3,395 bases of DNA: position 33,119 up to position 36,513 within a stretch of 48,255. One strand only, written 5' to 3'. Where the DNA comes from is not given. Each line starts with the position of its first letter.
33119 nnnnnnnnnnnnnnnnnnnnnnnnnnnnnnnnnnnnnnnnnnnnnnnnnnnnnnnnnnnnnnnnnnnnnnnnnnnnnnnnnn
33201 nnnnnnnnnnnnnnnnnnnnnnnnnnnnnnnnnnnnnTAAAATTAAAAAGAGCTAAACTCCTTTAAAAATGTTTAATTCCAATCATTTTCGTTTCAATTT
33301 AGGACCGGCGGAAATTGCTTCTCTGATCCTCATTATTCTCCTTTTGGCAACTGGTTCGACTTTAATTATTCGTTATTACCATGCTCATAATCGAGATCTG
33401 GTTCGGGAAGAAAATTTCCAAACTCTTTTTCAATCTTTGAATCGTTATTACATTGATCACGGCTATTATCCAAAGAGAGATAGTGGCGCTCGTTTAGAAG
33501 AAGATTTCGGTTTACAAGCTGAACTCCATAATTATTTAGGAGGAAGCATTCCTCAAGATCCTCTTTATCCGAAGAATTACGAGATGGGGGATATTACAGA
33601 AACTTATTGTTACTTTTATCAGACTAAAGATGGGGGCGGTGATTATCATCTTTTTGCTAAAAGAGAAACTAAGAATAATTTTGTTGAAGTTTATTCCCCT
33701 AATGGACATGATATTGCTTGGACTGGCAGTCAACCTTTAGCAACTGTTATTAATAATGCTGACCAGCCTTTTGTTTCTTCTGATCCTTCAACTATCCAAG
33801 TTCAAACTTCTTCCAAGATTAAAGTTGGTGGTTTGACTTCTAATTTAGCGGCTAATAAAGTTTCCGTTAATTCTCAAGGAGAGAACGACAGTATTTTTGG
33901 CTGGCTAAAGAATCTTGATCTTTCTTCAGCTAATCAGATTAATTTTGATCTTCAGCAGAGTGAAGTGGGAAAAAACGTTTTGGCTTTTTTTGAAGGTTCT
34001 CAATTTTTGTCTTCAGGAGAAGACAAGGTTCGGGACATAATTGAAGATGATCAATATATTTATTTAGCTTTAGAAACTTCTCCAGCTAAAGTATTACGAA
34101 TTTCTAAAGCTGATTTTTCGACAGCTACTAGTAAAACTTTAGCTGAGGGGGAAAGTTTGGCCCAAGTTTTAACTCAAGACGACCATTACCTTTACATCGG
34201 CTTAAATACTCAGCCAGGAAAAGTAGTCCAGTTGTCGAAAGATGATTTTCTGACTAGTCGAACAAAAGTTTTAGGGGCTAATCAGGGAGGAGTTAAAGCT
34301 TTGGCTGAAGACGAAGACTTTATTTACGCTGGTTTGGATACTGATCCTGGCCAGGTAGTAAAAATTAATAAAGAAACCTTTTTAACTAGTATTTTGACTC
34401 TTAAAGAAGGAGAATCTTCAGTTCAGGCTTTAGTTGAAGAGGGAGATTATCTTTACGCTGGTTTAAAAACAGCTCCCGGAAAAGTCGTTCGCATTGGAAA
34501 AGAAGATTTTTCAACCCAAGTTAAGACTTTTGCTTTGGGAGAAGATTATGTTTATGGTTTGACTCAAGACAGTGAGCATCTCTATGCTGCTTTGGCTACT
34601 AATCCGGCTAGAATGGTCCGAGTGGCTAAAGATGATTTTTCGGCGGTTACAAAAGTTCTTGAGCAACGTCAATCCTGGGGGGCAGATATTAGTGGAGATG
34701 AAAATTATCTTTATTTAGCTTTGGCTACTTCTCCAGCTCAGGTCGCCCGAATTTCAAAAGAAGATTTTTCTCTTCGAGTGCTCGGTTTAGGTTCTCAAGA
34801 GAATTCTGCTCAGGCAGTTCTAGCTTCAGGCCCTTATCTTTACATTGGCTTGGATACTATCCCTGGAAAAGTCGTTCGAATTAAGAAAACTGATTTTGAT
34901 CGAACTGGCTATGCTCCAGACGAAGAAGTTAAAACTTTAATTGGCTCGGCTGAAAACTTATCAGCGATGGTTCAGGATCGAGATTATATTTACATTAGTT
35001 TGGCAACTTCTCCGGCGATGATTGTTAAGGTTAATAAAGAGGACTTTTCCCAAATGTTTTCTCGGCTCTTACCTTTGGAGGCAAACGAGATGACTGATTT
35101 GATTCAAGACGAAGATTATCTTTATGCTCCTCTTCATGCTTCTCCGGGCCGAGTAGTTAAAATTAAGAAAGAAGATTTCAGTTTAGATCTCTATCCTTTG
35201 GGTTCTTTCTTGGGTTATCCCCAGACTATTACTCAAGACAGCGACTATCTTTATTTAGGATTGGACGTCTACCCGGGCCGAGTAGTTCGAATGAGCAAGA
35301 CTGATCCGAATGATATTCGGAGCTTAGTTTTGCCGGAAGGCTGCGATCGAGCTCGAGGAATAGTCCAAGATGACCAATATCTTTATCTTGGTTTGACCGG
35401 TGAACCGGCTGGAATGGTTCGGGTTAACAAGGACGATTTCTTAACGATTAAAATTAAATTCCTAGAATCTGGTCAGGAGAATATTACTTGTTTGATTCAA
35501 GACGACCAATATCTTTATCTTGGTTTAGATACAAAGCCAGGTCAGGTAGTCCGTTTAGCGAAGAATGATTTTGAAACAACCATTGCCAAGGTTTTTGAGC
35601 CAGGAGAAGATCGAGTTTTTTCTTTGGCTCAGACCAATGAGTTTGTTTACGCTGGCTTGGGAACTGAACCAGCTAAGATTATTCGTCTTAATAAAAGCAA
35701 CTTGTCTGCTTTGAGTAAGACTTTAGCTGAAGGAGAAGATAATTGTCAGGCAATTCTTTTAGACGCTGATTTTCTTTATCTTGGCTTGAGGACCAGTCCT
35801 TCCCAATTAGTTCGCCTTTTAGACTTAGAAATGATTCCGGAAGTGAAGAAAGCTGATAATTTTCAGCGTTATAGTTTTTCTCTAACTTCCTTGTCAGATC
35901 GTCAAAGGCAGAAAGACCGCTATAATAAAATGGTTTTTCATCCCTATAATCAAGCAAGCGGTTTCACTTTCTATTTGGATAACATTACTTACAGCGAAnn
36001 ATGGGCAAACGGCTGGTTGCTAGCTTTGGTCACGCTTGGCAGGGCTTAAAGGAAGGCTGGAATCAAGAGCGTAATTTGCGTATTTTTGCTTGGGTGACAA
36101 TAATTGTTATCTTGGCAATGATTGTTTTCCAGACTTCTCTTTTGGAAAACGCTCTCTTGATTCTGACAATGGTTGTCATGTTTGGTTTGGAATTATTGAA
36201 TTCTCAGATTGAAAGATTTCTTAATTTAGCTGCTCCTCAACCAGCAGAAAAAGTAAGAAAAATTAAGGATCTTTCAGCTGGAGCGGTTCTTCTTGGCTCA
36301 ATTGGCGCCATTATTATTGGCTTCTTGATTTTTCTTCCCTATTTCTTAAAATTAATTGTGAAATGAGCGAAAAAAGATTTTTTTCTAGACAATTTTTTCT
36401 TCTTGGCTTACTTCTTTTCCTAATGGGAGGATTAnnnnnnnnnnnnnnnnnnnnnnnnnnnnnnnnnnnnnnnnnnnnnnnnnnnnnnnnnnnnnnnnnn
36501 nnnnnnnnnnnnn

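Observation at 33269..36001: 910 aa pilin-like protein fused to 14 tandem propeller-type repeats, immediately downstream of comEC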

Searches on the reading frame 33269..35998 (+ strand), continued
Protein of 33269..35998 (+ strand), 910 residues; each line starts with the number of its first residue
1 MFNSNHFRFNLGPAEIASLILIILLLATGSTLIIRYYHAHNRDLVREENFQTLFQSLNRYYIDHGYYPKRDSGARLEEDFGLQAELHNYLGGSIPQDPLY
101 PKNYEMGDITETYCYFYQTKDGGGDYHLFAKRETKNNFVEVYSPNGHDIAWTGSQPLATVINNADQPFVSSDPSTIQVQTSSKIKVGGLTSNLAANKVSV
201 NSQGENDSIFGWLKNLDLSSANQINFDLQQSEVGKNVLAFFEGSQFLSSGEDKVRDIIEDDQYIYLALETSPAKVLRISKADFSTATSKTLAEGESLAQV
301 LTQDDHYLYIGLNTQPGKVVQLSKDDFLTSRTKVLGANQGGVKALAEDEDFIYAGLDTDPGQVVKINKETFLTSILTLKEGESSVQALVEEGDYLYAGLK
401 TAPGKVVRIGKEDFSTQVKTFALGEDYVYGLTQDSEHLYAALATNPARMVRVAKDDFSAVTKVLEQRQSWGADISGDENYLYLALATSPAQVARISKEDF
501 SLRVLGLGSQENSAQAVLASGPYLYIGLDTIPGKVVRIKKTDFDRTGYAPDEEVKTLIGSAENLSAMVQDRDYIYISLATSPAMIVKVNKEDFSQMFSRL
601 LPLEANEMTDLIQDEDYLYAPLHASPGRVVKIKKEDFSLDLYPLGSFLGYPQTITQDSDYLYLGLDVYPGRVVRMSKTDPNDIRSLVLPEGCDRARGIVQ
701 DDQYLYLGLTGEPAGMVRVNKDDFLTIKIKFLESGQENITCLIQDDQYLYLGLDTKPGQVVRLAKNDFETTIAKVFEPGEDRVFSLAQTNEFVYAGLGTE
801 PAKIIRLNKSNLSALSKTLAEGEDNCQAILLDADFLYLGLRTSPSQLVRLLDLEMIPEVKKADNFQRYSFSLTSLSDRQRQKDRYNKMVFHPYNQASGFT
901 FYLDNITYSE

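Call 87: search_protein_families(library=pfam, proteins=[L009:10001-12727:+, P0002, P0004], max_evalue=10)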
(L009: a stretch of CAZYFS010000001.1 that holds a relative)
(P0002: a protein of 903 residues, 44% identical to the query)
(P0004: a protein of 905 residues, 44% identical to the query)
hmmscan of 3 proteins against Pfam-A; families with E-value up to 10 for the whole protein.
L009:10001-12727:+ (909 aa): 11 families
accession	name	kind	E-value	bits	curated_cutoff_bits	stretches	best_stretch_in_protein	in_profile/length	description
PF21710.3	Spt6_S1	-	5.3e-05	23.9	27.5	0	614-641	58-85/91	Spt6, S1/OB domain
PF21959.2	DUF6923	-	0.00049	20.4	27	2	303-408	48-159/234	Repeat of unknown function (DUF6923)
PF06854.16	Phage_Gp15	-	0.0019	18.6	23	1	337-352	91-106/170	Bacteriophage Gp15 protein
PF03425.19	CBM_11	-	0.0021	18.6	27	1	170-253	33-118/182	Carbohydrate binding domain (family 11)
PF08334.16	T2SSG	-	0.0022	18.5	21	1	42-109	10-81/108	Type II secretion system (T2SS), protein G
PF15020.11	Beta-prop_CATSPERD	-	0.014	15.2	27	0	417-456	258-297/329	CATSPERD, beta-propeller domain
PF25124.1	DUF7816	-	0.062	13.9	27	1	411-447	24-62/71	Domain of unknown function (DUF7816)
PF16730.10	DnaGprimase_HBD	-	0.12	12.9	25.9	1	694-732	8-46/118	DnaG-primase C-terminal, helicase-binding domain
PF23756.1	Beta-prop_HPS5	-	0.18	11.4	34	1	349-406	31-86/328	HPS5 beta propeller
PF11472.13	DUF3206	-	0.23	12.1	23.7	1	378-431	61-112/128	Protein of unknown function (DUF3206)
PF13075.11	DUF3939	-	0.24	12.1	21.3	1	607-683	33-102/134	Protein of unknown function (DUF3939)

P0002 (903 aa): 5 families
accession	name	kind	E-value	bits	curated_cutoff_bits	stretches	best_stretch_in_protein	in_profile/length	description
PF21959.2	DUF6923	-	4.4e-13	50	27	4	650-759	46-161/234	Repeat of unknown function (DUF6923)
PF23726.1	Beta-prop_RSE1_2nd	-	9.5e-05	22.2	30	1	659-850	127-311/327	RSE1/DDB1/CPSF1 second beta-propeller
PF08334.16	T2SSG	-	0.001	19.5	21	1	39-99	7-70/108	Type II secretion system (T2SS), protein G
PF15020.11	Beta-prop_CATSPERD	-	0.018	14.9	27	0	367-415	251-299/329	CATSPERD, beta-propeller domain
PF24503.1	DUF7590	-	0.11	12.8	27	0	243-290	53-100/130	Domain of unknown function (DUF7590)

P0004 (905 aa): 4 families
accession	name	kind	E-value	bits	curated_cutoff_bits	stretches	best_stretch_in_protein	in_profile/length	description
PF21959.2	DUF6923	-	4.8e-14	53.1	27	4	301-416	45-167/234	Repeat of unknown function (DUF6923)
PF08334.16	T2SSG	-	0.00048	20.6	21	1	37-99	5-70/108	Type II secretion system (T2SS), protein G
PF24503.1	DUF7590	-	0.011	16.2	27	1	243-290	53-100/130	Domain of unknown function (DUF7590)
PF15020.11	Beta-prop_CATSPERD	-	0.099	12.4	27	0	375-419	259-303/329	CATSPERD, beta-propeller domain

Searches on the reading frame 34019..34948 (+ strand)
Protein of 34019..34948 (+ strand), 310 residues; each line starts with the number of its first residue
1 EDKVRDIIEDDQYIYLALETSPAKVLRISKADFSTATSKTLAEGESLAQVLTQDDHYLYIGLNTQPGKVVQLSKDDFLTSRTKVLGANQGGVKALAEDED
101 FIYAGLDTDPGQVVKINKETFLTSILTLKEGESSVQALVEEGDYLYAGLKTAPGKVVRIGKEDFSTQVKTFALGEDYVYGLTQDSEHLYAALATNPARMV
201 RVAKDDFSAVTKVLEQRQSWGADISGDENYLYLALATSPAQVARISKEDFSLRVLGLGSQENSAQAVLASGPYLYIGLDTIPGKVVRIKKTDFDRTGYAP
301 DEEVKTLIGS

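Call 87: search_protein_families(library=pfam, proteins=[window:34019-34948:+], max_evalue=10)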
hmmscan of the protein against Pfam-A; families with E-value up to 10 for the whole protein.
window:34019-34948:+ (310 aa): 8 families
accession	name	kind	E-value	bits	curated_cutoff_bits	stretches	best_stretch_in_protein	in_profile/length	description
PF21710.3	Spt6_S1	-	2.9e-05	24.7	27.5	0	13-38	60-85/91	Spt6, S1/OB domain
PF21959.2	DUF6923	-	0.00045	20.5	27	2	54-171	45-167/234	Repeat of unknown function (DUF6923)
PF01191.24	RNA_pol_Rpb5_C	-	0.0082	16.3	23.5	0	99-119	40-60/73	RNA polymerase Rpb5, C-terminal domain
PF06572.17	DUF1131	-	0.041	14.1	21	1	26-95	17-86/170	Protein of unknown function (DUF1131)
PF16956.11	Porin_7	-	0.064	13.1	26.6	1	95-147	175-227/287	Putative general bacterial porin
PF11094.13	UL11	-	0.21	11.9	21.4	0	106-121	18-33/39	Membrane-associated tegument protein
PF01986.22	DUF123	-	0.26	12.3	25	0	268-290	3-26/95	Domain of unknown function DUF123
PF08309.17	LVIVD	-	0.93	9.3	20.2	0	263-277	3-17/42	LVIVD repeat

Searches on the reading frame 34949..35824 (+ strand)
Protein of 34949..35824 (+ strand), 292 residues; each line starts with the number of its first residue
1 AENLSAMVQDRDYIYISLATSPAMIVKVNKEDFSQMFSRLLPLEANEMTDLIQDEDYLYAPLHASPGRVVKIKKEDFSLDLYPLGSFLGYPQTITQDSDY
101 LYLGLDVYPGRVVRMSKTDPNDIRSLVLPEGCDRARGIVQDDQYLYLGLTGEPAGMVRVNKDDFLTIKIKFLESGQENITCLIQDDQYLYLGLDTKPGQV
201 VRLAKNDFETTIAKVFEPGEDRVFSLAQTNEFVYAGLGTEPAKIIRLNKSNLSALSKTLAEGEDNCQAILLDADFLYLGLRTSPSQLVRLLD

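Call 87: search_protein_families(library=pfam, proteins=[window:34949-35824:+], max_evalue=10)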
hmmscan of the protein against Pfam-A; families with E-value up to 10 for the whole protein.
window:34949-35824:+ (292 aa): 4 families
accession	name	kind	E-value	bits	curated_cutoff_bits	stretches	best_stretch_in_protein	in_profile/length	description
PF10442.14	FIST_C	-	0.012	16.2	28.5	1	91-125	38-72/131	FIST C domain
PF01191.24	RNA_pol_Rpb5_C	-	0.11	12.7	23.5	1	52-75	37-60/73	RNA polymerase Rpb5, C-terminal domain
PF21710.3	Spt6_S1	-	0.12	13.2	27.5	0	13-38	60-85/91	Spt6, S1/OB domain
PF19056.6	WD40_2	-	0.28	10.3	22.5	1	165-239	123-198/488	WD40 repeated domain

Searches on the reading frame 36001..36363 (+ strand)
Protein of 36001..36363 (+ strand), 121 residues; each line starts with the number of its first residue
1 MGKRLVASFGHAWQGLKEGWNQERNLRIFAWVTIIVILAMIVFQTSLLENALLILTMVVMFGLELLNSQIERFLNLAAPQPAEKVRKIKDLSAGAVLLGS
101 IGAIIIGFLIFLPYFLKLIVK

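Call 3: search_protein_families(library=pfam, proteins=[window:36001-36363:+], max_evalue=1)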
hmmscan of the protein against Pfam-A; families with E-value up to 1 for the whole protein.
window:36001-36363:+ (121 aa): 5 families
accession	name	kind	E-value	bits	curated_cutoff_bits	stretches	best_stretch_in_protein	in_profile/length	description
PF01219.24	DAGK_prokar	-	9.3e-27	93.3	22.3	1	11-111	2-102/102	Prokaryotic diacylglycerol kinase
PF06724.16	DUF1206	-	0.13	12.8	26.2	1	83-111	34-62/70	Domain of Unknown Function (DUF1206)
PF14340.12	DUF4395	-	0.14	12.9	24.5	1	23-78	3-54/130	Domain of unknown function (DUF4395)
PF13779.11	DUF4175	-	0.18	10.2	27.3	1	23-90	16-85/825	Domain of unknown function (DUF4175)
PF08570.15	DUF1761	-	0.69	10.6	31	0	9-58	22-72/123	Protein of unknown function (DUF1761)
